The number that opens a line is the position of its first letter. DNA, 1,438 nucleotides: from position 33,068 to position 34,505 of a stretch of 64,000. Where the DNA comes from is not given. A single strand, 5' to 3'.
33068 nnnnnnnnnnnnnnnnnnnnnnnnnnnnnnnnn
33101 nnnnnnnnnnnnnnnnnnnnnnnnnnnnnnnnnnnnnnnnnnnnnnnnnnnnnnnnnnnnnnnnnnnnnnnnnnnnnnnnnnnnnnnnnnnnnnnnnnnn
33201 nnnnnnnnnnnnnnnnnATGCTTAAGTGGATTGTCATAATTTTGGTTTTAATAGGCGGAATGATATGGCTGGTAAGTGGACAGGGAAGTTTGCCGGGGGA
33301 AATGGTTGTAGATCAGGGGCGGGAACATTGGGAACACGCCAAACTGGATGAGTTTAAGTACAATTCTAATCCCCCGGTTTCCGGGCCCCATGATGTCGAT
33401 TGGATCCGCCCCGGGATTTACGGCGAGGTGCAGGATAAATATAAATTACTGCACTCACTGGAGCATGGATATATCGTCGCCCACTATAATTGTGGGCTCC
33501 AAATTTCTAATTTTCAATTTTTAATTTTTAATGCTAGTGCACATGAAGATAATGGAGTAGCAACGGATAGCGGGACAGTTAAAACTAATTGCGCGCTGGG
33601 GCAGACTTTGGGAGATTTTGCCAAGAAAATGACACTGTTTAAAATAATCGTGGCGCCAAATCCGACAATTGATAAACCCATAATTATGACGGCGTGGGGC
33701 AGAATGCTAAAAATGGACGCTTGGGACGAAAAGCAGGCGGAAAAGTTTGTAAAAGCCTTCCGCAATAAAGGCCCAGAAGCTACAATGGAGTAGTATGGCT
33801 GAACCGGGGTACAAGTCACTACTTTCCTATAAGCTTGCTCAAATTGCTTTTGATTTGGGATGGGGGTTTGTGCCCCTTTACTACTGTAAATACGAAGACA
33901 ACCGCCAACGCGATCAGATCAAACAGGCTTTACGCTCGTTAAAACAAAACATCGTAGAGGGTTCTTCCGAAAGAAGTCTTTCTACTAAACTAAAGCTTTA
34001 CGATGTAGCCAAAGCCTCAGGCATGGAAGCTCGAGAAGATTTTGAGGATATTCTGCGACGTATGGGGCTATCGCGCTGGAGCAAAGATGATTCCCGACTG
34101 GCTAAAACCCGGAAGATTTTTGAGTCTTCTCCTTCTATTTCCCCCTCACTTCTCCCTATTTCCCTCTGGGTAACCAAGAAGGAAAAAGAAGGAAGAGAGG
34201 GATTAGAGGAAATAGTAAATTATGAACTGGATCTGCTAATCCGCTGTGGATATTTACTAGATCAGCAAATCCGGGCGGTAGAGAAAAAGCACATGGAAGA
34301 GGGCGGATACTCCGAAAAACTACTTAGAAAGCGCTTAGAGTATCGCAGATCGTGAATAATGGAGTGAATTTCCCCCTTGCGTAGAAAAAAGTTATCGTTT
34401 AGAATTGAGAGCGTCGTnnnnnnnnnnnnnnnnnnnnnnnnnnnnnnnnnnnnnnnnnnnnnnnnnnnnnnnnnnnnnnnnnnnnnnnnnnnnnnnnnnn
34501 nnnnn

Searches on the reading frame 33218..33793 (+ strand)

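Call 18: search_protein_families(library=pfam, proteins=[window:33218-33793:+], max_evalue=0.01)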
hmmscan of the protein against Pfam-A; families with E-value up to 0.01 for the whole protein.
window:33218-33793:+ (191 aa): 1 family
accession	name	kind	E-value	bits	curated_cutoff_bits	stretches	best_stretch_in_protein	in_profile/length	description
PF11303.13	DUF3105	-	3e-25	89.2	25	1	44-188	6-124/130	Protein of unknown function (DUF3105)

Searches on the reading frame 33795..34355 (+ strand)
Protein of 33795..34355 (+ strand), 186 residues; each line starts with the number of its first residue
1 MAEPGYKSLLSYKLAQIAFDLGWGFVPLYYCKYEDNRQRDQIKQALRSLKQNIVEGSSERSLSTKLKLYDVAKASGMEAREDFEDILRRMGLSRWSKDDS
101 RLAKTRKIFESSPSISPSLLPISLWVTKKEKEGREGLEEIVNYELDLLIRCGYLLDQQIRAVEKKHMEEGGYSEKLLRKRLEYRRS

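Call 18: search_protein_families(library=pfam, proteins=[window:33795-34355:+], max_evalue=0.01)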
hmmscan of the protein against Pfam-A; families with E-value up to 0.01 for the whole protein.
window:33795-34355:+ (186 aa): 1 family
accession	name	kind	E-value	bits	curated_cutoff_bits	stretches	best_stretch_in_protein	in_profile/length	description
PF05635.17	23S_rRNA_IVP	-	8.7e-07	29.6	33.8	1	30-83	23-76/106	23S rRNA-intervening sequence protein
